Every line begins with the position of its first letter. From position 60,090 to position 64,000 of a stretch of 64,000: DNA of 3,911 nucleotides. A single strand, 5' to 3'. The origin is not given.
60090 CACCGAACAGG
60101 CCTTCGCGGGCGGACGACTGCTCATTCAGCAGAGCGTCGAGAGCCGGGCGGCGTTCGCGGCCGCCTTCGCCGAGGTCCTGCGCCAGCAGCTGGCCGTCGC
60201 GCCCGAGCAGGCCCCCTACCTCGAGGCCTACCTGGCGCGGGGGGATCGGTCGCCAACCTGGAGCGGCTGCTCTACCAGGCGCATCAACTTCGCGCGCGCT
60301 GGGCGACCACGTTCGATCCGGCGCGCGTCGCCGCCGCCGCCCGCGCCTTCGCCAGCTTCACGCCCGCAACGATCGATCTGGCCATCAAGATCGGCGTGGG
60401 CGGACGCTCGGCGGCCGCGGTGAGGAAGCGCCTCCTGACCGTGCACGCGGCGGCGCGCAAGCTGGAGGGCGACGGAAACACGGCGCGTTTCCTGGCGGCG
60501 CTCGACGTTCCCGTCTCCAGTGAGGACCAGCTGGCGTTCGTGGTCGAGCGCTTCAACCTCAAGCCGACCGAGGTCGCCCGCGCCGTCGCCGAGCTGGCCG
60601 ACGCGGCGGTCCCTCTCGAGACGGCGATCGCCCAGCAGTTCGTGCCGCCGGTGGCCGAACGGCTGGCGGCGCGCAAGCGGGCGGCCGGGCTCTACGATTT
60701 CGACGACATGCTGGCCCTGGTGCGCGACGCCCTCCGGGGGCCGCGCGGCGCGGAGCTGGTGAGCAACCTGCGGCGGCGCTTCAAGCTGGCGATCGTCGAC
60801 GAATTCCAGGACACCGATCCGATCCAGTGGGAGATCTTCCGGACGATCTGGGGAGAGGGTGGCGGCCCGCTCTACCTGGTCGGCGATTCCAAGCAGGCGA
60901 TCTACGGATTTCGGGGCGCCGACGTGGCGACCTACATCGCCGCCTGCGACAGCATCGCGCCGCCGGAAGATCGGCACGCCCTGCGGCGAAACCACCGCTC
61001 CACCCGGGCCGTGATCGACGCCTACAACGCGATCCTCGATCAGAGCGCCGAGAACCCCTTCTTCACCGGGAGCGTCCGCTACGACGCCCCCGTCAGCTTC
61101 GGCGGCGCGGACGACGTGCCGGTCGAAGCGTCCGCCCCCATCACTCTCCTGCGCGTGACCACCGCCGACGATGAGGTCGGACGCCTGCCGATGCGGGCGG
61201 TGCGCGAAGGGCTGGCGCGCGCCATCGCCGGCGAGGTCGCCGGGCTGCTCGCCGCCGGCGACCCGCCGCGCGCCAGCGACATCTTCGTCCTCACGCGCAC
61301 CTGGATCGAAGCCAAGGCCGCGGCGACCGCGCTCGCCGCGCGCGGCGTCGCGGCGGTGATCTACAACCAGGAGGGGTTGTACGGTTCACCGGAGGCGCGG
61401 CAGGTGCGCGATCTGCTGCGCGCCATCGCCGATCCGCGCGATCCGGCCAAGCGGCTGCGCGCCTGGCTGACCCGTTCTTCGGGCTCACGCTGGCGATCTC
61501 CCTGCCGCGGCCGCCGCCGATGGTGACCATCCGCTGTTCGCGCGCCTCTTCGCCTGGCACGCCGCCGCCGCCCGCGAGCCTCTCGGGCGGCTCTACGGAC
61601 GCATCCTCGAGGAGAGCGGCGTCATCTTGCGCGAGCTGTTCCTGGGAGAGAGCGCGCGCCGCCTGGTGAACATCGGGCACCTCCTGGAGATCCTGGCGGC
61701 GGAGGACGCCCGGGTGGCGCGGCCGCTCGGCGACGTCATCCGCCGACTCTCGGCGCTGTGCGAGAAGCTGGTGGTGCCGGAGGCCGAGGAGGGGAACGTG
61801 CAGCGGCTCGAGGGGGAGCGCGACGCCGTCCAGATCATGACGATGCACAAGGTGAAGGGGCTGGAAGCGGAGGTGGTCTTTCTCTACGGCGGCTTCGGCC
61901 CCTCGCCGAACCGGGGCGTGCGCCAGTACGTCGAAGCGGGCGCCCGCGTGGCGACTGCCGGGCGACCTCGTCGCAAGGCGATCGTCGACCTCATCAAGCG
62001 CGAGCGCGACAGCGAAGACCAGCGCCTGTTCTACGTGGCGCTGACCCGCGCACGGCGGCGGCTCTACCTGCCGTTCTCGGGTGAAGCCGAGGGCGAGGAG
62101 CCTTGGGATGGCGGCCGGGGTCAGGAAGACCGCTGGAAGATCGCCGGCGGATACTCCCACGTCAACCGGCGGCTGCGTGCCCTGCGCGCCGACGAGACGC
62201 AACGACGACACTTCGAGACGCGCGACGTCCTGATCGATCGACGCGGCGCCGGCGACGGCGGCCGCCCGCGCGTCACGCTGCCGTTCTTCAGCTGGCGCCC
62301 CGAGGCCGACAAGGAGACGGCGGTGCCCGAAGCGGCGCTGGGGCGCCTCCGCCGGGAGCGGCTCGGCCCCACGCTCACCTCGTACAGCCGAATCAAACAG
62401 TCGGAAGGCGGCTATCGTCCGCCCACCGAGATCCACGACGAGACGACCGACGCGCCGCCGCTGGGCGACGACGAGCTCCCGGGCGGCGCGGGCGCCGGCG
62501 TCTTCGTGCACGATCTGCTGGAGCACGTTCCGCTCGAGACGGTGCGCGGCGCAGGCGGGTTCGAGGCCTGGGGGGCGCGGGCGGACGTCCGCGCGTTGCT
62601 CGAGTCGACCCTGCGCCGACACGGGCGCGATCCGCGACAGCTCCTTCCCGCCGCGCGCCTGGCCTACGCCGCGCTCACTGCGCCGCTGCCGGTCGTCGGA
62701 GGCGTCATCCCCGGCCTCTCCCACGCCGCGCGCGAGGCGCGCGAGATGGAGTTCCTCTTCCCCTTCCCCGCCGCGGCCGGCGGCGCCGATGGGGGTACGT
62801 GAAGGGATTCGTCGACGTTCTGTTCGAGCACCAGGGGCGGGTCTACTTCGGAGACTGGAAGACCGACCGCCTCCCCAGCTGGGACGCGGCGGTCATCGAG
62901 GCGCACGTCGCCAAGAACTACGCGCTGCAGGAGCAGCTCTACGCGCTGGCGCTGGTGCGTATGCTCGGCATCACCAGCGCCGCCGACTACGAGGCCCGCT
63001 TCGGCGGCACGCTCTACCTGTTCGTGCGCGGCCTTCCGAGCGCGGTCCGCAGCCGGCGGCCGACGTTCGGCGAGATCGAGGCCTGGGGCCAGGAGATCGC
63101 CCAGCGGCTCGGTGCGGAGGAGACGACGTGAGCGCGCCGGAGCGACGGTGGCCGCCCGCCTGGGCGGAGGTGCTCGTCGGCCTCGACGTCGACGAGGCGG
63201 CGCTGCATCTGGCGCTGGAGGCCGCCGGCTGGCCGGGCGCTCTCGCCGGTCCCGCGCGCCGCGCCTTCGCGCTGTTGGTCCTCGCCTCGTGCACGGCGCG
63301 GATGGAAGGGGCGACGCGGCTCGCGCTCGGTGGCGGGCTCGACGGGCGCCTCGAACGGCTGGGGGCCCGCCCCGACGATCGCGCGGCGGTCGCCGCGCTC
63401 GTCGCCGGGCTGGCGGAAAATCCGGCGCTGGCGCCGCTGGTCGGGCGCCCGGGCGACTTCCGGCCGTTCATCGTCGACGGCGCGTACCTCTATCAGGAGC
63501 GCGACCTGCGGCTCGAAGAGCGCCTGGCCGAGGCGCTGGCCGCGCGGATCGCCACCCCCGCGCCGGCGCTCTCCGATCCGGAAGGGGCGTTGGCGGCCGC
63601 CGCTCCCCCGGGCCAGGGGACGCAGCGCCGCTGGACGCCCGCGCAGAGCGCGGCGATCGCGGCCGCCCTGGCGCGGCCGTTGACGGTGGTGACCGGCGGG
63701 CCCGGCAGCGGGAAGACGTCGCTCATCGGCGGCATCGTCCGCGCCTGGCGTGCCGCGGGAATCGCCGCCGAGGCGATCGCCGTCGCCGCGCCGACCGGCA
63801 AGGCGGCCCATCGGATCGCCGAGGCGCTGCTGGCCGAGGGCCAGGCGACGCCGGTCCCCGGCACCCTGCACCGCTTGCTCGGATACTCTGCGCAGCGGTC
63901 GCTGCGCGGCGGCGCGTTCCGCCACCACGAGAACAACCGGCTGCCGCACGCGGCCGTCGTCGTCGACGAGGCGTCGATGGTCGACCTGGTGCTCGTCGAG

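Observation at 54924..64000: Head-to-head inverted duplication (near-palindrome) of a 5'-truncated recB-recD module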

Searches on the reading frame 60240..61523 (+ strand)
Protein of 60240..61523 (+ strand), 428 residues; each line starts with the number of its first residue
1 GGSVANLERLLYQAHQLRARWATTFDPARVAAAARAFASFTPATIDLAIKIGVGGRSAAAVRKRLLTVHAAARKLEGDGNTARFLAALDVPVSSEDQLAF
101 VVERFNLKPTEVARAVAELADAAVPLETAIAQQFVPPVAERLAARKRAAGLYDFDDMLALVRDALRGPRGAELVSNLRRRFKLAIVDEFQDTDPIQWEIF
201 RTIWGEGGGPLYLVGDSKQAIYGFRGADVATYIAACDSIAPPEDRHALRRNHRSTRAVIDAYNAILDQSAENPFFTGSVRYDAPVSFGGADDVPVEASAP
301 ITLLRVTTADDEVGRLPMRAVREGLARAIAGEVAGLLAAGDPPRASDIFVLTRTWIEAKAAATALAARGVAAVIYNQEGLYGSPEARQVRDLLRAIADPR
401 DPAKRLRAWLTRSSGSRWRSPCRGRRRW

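Call 16: find_homologous_proteins(query=window:60240-61523:+)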
Query window:60240-61523:+ (428 aa): 153 proteins with E <= 0.001 among 8000 candidates; the best 120 are listed.
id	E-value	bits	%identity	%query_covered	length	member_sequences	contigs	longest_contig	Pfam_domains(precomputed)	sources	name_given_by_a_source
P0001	4.3e-235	798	100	86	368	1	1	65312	PF13361.13,PF13245.13,PF00580.28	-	-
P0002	1.1e-162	560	68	96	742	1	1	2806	PF13604.13,PF13361.13,PF13245.13,PF00580.28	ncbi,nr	ncbi:MAG TPA: UvrD-helicase domain-containing protein, partial [Polyangia bacterium]|nr:UvrD-helicas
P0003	4.3e-159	548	65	96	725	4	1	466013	PF13538.13,PF13361.13,PF13245.13,PF00580.28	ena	-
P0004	4.9e-155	535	68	91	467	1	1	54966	PF13245.13,PF00580.28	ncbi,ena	-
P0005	1.5e-151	523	66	96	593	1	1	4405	PF13604.13,PF13245.13,PF13401.13,PF00580.28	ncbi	ncbi:MAG TPA: UvrD-helicase domain-containing protein, partial [Polyangia bacterium]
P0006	4.0e-149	515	64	96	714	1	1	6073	PF13604.13,PF13361.13,PF13245.13,PF00580.28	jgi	jgi:exodeoxyribonuclease V beta subunit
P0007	1.7e-139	484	70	79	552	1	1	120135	PF13604.13,PF13245.13,PF00580.28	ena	-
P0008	2.6e-119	417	54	96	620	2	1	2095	PF13361.13,PF13245.13,PF00580.28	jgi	jgi:exodeoxyribonuclease V beta subunit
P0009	3.2e-106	374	63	73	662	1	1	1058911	PF13361.13,PF13245.13,PF00580.28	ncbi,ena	-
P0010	2.4e-104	368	58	77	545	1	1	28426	PF13361.13,PF00580.28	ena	-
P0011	9.1e-94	333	71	53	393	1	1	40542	PF13245.13,PF00580.28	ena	-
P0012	7.8e-87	310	66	54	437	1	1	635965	PF13245.13,PF00580.28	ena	-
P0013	2.2e-83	299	49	79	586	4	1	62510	PF13245.13,PF00580.28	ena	-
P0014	4.4e-75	271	61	54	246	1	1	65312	PF00580.28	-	-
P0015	4.2e-73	265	61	53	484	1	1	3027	PF13604.13,PF13245.13,PF00580.28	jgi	jgi:exodeoxyribonuclease V beta subunit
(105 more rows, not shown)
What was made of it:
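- On Real genomic long palindrome / inverted duplication: The right arm leaves the window, and the contig ends 1.3 kb or less further on (call 16).
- On Fold-back assembly/read artefact: The contig is 65,312 bp and the window 64,000 bp, so the arm is 5.3 kb or less (call 16).
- Checked: The window is nearly the whole contig (65,312 bp, call 16), so each arm is at most about 5.3 kb.
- The window's own proteins P0001 and P0014 come from one contig of 65,312 bp (call 16).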

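Call 17: find_encoding_contigs(protein=P0001, flank=10000, max_places=4)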
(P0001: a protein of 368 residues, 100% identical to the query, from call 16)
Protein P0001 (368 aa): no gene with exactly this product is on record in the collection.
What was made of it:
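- Tried and rejected: P0001 is not on record in find_encoding_contigs (call 17).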

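Call 18: find_encoding_contigs(protein=P0003, flank=10000, max_places=3)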
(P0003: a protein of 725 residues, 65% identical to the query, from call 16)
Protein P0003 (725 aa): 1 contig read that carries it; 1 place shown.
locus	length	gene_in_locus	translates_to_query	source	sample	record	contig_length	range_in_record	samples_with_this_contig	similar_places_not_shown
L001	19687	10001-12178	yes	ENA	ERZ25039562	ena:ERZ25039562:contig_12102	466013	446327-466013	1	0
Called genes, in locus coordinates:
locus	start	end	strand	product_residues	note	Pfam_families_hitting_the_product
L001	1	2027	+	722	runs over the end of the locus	PF00501:AMP-binding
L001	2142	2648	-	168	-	-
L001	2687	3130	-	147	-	PF02310:B12-binding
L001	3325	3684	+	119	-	-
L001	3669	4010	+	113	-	-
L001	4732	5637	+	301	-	PF00171:Aldedh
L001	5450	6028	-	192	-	PF00072:Response_reg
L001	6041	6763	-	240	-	-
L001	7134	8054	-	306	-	-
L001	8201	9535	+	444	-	-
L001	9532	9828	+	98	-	PF13245:AAA_19, PF00580:UvrD-helicase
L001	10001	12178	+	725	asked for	PF13245:AAA_19 (weak), PF00580:UvrD-helicase, PF13361:UvrD_C, PF13538:UvrD_C_2 (faint)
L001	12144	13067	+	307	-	-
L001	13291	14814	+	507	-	PF00580:UvrD-helicase (faint), PF13086:AAA_11 (faint), PF13245:AAA_19, PF13604:AAA_30, PF05127:NAT10_TcmA_helicase (weak)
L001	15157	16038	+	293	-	PF09359:VTC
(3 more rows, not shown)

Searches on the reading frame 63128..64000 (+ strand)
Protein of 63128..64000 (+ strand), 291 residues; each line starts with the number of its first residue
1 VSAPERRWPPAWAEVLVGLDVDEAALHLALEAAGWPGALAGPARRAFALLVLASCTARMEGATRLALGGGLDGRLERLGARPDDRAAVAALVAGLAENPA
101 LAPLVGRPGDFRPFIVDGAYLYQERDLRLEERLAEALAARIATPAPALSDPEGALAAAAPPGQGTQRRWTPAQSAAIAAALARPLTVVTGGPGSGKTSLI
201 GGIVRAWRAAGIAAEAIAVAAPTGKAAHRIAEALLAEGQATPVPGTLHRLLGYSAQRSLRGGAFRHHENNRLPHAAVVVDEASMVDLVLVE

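Call 31: search_protein_families(library=ncbifam, proteins=[window:63128-64000:+])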
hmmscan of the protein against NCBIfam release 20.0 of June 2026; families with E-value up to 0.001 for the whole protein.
window:63128-64000:+ (291 aa): 3 families
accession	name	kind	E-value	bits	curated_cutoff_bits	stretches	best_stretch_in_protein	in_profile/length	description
TIGR01447.1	recD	equivalog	3.9e-32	111.6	310.15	1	59-289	44-278/597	exodeoxyribonuclease V subunit alpha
TIGR01448.2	helicase_RecD2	equivalog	8.7e-31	106.8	500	1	119-290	268-425/713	SF1B family DNA helicase RecD2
NF008127.0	PRK10875.1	equivalog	9.2e-21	74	671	1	108-289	100-285/619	exodeoxyribonuclease V subunit alpha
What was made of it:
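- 63128..64000 (+): Right recD copy: the first 291 codons, in frame, cut off by the end of the window. TIGR01447 recD scores E 4e-32 (call 31).
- On RecBCD (exonuclease V) locus: TIGR01447 hits (call 31).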

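Call 62: find_homologous_proteins(query=window:63128-64000:+, max_evalue=1e-40)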
Query window:63128-64000:+ (291 aa): 12 proteins with E <= 1e-40 among 8000 candidates.
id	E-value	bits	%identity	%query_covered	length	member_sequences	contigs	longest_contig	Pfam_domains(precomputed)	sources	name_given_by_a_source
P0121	1.4e-133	463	95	83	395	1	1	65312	PF13086.13,PF05127.22,PF13604.13,PF13245.13,PF13401.13,PF00580.28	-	-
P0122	4.3e-108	380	69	99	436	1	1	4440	PF13086.13,PF05127.22,PF13604.13,PF13245.13,PF00580.28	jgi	-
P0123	3.6e-107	377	70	99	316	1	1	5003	PF13086.13,PF05127.22,PF01443.25,PF13604.13,PF13245.13,PF00580.28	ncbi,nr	ncbi:MAG TPA: AAA family ATPase, partial [Polyangia bacterium]|nr:AAA family ATPase [Polyangia bacte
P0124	2.0e-83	299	58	100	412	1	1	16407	PF13086.13,PF05127.22,PF13604.13,PF13245.13,PF00580.28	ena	-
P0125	5.8e-81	291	57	98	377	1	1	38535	PF13086.13,PF05127.22,PF13604.13,PF13245.13,PF13401.13,PF00580.28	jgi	jgi:hypothetical protein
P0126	2.7e-79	285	59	98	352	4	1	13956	PF13086.13,PF05127.22,PF13604.13,PF13245.13,PF13401.13,PF00580.28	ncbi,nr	ncbi:MAG TPA: AAA family ATPase, partial [Polyangia bacterium]|nr:AAA family ATPase [Polyangia bacte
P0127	4.8e-66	242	55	95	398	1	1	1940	PF13086.13,PF05127.22,PF13604.13,PF13245.13,PF00580.28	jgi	-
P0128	1.5e-64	237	59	83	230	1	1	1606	PF13086.13,PF05127.22,PF13604.13,PF13245.13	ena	-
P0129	8.3e-62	228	55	84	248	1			PF13086.13,PF13604.13,PF13245.13,PF00580.28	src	-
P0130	6.3e-56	209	82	44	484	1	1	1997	PF13538.13,PF13086.13,PF05127.22,PF01443.25,PF13604.13,PF13245.13,PF00580.28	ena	-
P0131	2.1e-47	181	61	57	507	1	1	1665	PF13538.13,PF13086.13,PF05127.22,PF01443.25,PF13604.13,PF13245.13,PF18335.8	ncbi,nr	ncbi:MAG TPA: AAA family ATPase, partial [Polyangia bacterium]|nr:AAA family ATPase [Polyangia bacte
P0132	9.1e-47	179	84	37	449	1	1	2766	PF13538.13,PF13086.13,PF05127.22,PF01443.25,PF13604.13,PF13245.13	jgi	jgi:exodeoxyribonuclease V alpha subunit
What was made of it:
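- Tried and rejected: A RecD protein search returned only the left-arm fragment P0121 and nothing for the right-arm recD' (call 62).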
